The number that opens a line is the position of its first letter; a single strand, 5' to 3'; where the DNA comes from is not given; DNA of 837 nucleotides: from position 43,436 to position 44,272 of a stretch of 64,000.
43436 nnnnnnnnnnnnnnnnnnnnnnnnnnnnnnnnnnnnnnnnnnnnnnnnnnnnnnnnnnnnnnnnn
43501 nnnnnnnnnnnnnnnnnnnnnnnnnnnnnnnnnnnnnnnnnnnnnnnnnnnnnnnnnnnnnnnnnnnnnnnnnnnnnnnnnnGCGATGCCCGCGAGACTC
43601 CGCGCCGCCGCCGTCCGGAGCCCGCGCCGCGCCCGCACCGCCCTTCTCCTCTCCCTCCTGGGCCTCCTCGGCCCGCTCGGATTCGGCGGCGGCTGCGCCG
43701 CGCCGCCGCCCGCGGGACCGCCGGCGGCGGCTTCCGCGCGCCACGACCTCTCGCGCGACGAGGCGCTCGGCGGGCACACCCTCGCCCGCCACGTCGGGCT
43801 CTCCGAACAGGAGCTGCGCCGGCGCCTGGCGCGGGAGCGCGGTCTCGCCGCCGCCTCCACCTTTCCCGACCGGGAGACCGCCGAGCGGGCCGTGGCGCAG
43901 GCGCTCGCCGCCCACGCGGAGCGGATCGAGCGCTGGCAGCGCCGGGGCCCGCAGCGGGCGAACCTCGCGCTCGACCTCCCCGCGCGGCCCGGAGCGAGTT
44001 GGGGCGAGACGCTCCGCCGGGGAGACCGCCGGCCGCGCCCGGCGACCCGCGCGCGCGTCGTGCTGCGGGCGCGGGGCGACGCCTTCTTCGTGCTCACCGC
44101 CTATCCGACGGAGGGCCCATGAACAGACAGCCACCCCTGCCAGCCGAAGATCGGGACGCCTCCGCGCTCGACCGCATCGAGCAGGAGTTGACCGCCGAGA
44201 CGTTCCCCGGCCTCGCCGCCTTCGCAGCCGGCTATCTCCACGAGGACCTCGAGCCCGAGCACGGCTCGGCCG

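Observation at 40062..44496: Copper-efflux operon copZ-copA-corA extended by a lipoprotein RNase A-superfamily nuclease and an acidic putative immunity protein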

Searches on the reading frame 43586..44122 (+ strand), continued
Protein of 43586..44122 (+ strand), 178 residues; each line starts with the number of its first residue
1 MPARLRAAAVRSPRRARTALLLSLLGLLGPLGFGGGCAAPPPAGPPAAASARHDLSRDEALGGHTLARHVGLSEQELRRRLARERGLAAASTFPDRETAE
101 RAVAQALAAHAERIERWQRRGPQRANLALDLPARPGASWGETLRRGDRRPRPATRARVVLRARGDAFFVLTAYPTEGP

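Call 28: search_solved_structures(query=A1, max_evalue=1, show_alignments=2)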
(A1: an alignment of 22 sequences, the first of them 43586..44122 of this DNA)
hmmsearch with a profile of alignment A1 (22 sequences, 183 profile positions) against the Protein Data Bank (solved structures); distinct sequences matched with E-value up to 1: 2.
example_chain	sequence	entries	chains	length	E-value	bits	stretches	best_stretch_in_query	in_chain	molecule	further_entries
5e3e_B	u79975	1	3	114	3.5e-22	82.3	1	66-180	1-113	Large exoprotein involved in heme utilization or adhesion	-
9cc5_A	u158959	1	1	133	0.62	13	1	39-132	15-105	Amylin-NHO-22 Binder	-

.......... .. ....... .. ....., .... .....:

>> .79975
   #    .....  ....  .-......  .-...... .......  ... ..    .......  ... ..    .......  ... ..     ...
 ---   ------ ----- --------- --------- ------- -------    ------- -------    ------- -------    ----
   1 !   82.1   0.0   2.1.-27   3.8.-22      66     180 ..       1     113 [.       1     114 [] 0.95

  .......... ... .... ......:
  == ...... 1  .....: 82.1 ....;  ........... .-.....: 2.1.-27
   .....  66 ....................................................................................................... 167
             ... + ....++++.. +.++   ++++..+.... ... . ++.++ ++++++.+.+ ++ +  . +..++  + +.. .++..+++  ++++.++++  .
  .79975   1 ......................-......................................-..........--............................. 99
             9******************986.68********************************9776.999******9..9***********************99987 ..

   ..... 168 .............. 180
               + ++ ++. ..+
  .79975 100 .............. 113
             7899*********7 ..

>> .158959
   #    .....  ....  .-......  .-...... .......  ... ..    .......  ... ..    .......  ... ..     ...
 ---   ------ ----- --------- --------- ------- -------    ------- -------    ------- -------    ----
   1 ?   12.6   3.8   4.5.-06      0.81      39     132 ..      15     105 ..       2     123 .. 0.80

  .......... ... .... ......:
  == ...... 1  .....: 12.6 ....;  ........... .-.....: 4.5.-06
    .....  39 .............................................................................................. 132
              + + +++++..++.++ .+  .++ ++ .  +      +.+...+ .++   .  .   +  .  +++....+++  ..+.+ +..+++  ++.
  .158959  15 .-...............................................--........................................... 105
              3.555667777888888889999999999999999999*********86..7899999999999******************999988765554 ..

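Call 30: find_encoding_contigs(protein=P0033, flank=6000, max_places=1)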
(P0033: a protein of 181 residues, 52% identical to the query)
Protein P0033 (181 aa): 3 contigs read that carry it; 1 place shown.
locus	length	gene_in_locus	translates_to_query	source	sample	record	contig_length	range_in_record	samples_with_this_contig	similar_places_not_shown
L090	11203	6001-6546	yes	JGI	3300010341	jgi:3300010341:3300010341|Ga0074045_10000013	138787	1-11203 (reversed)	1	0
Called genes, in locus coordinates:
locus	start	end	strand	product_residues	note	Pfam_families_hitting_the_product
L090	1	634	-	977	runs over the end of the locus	PF00069:Pkinase, PF01636:APH (faint), PF07714:PK_Tyr_Ser-Thr, PF03109:ABC1 (weak), PF00515:TPR_1 (faint), PF13428:TPR_14 (faint), PF13431:TPR_17 (faint), PF14559:TPR_19 (faint)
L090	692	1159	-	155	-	PF01042:Ribonuc_L-PSP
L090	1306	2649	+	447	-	PF01546:Peptidase_M20, PF07687:M20_dimer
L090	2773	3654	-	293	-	PF00578:AhpC-TSA, PF08534:Redoxin, PF00085:Thioredoxin (weak), PF13098:Thioredoxin_2 (weak), PF13905:Thioredoxin_8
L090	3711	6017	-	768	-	PF01590:GAF, PF13185:GAF_2, PF13492:GAF_3, PF01590:GAF, PF13185:GAF_2, PF13492:GAF_3, PF00158:Sigma54_activat, PF14532:Sigma54_activ_2, +4 more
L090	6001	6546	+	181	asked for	PF18431:RNAse_A_bac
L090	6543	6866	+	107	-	-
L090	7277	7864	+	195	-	-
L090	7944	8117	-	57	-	PF03255:ACCA (weak)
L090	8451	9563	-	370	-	-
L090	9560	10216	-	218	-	PF03706:LPG_synthase_TM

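Call 31: find_encoding_contigs(protein=P0107, flank=6000, max_places=1)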
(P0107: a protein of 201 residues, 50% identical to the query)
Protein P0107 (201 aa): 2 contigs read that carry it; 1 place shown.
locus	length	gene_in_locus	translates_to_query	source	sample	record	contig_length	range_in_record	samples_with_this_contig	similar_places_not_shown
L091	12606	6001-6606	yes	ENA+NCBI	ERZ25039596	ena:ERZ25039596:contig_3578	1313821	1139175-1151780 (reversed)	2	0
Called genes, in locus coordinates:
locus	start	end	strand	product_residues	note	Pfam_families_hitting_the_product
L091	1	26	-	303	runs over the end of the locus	PF02628:COX15-CtaA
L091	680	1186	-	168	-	-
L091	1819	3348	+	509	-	PF25183:OMP_b-brl_4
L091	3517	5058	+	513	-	PF00171:Aldedh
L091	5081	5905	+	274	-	PF00795:CN_hydrolase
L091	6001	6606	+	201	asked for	PF18431:RNAse_A_bac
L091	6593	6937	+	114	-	PF18593:CdiI_2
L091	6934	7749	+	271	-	PF00561:Abhydrolase_1, PF12146:Hydrolase_4, PF12697:Abhydrolase_6, PF03096:Ndr, PF08386:Abhydrolase_4 (weak)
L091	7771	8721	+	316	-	PF00106:adh_short, PF08659:KR (weak), PF13561:adh_short_C2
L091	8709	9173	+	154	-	PF01235:Na_Ala_symp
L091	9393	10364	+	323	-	PF01235:Na_Ala_symp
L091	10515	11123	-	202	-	-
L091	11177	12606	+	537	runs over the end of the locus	PF00271:Helicase_C, PF22982:WHD_HRQ1, PF09369:MZB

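Call 32: find_encoding_contigs(protein=P0110, flank=6000, max_places=1)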
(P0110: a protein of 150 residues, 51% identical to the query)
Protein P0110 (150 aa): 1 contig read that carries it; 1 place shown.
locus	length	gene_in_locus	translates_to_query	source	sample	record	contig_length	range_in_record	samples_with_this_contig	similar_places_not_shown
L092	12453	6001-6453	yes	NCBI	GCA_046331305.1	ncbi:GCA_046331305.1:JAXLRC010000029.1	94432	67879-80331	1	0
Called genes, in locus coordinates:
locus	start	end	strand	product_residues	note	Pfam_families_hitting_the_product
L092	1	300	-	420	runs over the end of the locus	PF00375:SDF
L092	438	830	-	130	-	PF00072:Response_reg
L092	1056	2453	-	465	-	PF00072:Response_reg, PF00158:Sigma54_activat, PF14532:Sigma54_activ_2, PF00004:AAA (faint), PF07728:AAA_5, PF25601:AAA_lid_14, PF02954:HTH_8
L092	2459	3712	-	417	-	PF02308:MgtC, PF13194:DUF4010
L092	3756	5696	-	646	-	PF08448:PAS_4, PF13426:PAS_9 (weak), PF00989:PAS, PF08448:PAS_4 (weak), PF13426:PAS_9, PF08447:PAS_3, PF00512:HisKA, PF02518:HATPase_c, +2 more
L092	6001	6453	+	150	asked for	PF18431:RNAse_A_bac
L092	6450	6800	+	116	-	PF18593:CdiI_2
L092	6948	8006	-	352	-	PF01594:AI-2E_transport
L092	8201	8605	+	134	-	-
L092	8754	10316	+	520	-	PF01979:Amidohydro_1, PF07969:Amidohydro_3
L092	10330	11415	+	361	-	PF00849:PseudoU_synth_2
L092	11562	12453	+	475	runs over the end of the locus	-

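Call 33: find_encoding_contigs(protein=P0109, flank=6000, max_places=1)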
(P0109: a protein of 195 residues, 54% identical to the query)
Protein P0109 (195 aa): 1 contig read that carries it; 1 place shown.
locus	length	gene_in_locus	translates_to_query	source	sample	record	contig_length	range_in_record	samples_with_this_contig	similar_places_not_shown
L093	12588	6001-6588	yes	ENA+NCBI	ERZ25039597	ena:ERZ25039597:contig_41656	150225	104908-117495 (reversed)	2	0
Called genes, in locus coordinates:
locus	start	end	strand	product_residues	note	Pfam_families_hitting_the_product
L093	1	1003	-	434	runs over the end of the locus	PF04235:DUF418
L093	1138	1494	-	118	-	-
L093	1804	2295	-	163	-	-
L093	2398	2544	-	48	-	-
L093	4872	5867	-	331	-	-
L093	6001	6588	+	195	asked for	PF18431:RNAse_A_bac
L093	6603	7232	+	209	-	-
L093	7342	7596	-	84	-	-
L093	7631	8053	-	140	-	PF00334:NDK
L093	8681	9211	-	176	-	PF00578:AhpC-TSA, PF08534:Redoxin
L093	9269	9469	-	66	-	-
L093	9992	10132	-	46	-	-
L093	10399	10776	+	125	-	-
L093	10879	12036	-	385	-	PF01071:GARS_A (weak), PF08442:ATP-grasp_2, PF13549:ATP-grasp_5, PF24948:Citrate_synth_N, PF00549:Ligase_CoA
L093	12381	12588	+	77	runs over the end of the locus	-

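Call 43: predict_structure(alignment_id=A1)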
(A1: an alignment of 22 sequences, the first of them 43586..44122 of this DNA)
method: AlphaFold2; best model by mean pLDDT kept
length: 178 residues; sequences in the alignment: 22
mean_pLDDT: 86.2   pTM: 0.70
mean pLDDT of the five models: 86.2, 85.2, 84.8, 84.5, 84.5
residues with pLDDT >= 90: 115; 70-90: 26; 50-70: 34; < 50: 3
segments of 3 or more residues with pLDDT < 50: none
pLDDT, mean of each block of 10 residues (from residue 1): 50 68 76 60 63 92 92 98 97 97 97 94 88 97 98 98 94 93
secondary structure, 60 per line:
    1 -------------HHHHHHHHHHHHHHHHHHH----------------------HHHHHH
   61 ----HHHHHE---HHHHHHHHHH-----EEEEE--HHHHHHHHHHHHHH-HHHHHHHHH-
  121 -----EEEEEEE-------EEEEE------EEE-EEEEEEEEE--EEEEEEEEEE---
elements in order: H14-32 H55-60 H65-69 H74-83 E89-93 H96-109 H111-119 E126-132 E140-144 E151-153 E155-163 E166-175

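Call 47: fold_search(model_id=the predicted structure, library=pdb)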
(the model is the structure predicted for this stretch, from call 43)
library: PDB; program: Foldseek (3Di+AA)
matches with E <= 10: 512; with E <= 0.001: 2
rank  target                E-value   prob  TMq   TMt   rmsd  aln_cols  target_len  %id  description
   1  5e3e_B                1.0e-09  1.00  0.57  0.87   2.3       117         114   30  Crystal structure of CdiA-CT/CdiI complex from Y. kristensenii 33638 (released 2015-11-25)
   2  5e3e_D                2.3e-09  1.00  0.57  0.87   2.1       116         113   29  Crystal structure of CdiA-CT/CdiI complex from Y. kristensenii 33638 (released 2015-11-25)
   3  4ovm_D                5.7e-02  0.18  0.13  0.18  13.1        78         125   19  Crystal structure of SgcJ protein from Streptomyces carzinostaticus (released 2013-12-25)
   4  1gy7_B                7.0e-02  0.30  0.14  0.19   7.4        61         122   13  N77Y point mutant of S.Cerevisiae NTF2 (released 2002-06-20)
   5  6w3f_B                9.6e-02  0.63  0.15  0.23   6.6        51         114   12  Rd1NTF2_05_I64F_A80G_T94P_D101K_L106W (released 2020-04-15)
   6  6w3f_A                1.2e-01  0.54  0.15  0.23   7.0        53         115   13  Rd1NTF2_05_I64F_A80G_T94P_D101K_L106W (released 2020-04-15)
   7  1gy7_D                1.2e-01  0.28  0.13  0.19   7.0        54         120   15  N77Y point mutant of S.Cerevisiae NTF2 (released 2002-06-20)
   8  4ovm_A                1.3e-01  0.09  0.14  0.18  14.5        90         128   17  Crystal structure of SgcJ protein from Streptomyces carzinostaticus (released 2013-12-25)
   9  11hy                  1.4e-01  0.10  0.13  0.13  14.6        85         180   12  Crystal Structure of an exported phospholipid binding protein from Bordetella pertussis in complex with Di-palmitoyl-3-s (released 2026-03-11)
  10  4ovm_B                1.5e-01  0.11  0.12  0.15  13.4        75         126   20  Crystal structure of SgcJ protein from Streptomyces carzinostaticus (released 2013-12-25)
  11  3e99                  1.7e-01  0.10  0.12  0.14  13.9        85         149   14  Crystal structure of the beta subunit of the benzoate 1,2-dioxygenase (benb, bmaa0186) from burkholderia mallei atcc 233 (released 2008-09-16)
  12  3gwr_B                1.9e-01  0.63  0.18  0.25   6.8        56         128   16  Crystal structure of Putative calcium/calmodulin-dependent protein kinase type II association domain (YP_315894.1) fro (released 2009-04-14)
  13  3ejv                  2.1e-01  0.25  0.14  0.16  11.4        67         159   15  Crystal structure of a cystatin-like protein (saro_2766) from novosphingobium aromaticivorans dsm at 1.40 A resolution (released 2008-09-30)
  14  2b1x_B                2.5e-01  0.33  0.17  0.18   6.9        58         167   19  Crystal structure of naphthalene 1,2-dioxygenase from Rhodococcus sp. (released 2005-10-04)
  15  4ovm_C                2.5e-01  0.08  0.12  0.15  13.6        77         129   19  Crystal structure of SgcJ protein from Streptomyces carzinostaticus (released 2013-12-25)
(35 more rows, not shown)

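Call 56: list_cluster_members(proteins=[window:43586-44122:+, window:44119-44496:+, window:42626-43582:+])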
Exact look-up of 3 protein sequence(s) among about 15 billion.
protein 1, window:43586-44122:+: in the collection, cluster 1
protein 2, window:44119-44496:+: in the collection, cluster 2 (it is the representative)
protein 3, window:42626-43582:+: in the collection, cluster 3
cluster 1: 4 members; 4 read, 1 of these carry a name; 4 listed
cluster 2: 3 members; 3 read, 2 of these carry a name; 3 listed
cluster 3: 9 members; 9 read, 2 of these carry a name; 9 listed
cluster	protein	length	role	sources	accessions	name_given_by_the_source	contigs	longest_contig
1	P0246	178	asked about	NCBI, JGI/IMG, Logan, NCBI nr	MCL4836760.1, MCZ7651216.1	MAG: hypothetical protein KJ058_02180 [Thermoanaerobaculia bacterium] | hypothetical protein [Thermoanaerobaculia bacterium]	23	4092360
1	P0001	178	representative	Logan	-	-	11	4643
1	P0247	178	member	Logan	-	-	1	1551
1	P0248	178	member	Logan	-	-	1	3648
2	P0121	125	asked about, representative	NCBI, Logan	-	-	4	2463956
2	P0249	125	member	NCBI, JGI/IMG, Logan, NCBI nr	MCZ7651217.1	MAG: hypothetical protein M5U13_08695 [Thermoanaerobaculia bacterium] | hypothetical protein [Thermoanaerobaculia bacterium]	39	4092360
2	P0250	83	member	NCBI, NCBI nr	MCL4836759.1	MAG: hypothetical protein KJ058_02175, partial [Thermoanaerobaculia bacterium] | hypothetical protein [Thermoanaerobaculia bacterium]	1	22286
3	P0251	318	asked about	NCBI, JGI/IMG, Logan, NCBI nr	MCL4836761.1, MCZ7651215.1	MAG: magnesium/cobalt transporter CorA [Thermoanaerobaculia bacterium] | magnesium/cobalt transporter CorA [Thermoanaerobaculia bacterium]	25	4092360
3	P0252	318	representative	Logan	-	-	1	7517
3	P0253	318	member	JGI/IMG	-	magnesium transporter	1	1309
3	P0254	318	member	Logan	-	-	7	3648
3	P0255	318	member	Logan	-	-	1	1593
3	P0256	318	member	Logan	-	-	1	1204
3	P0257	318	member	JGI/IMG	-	-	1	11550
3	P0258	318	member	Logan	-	-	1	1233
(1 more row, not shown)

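Call 61: search_protein_representatives(alignment_id=A1)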
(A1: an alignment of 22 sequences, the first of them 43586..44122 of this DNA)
Query: 22 sequences, 183 profile positions. Proteins with E-value up to 0.001 (for the whole library): 2818; up to 1e-10: 1668; up to 1e-30: 177. The best 150 are listed.
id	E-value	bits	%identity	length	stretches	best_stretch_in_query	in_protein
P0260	3.4e-63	229.0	-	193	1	16-181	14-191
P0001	5.5e-62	225.1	-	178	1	7-181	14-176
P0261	1.5e-60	220.4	-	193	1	14-182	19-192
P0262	8.5e-60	217.9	-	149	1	55-183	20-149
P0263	1.6e-59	217.0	-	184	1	13-182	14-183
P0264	3.9e-59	215.8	-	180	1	13-183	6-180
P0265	1.2e-58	214.2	-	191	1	18-182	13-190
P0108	4.6e-58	212.3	-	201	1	28-181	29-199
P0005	6.1e-58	211.9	-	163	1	9-180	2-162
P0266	1.2e-57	210.9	-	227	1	21-182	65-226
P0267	1.3e-57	210.8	-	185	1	8-181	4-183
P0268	5.2e-57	208.9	-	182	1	12-181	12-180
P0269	5.2e-57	208.8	-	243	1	42-183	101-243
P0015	7.7e-57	208.3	-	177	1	4-181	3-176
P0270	8.2e-57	208.2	-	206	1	16-183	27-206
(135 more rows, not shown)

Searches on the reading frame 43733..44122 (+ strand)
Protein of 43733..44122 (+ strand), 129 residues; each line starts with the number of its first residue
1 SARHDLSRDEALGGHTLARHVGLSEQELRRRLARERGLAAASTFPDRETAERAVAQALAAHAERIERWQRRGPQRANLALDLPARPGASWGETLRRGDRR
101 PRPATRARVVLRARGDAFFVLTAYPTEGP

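Call 63: search_dna_similar(query=window:43733-44122:+, collection=plasmids, mode=protein, max_evalue=0.001, max_rows=15)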
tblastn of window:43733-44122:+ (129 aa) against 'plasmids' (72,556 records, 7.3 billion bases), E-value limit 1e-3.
No match.
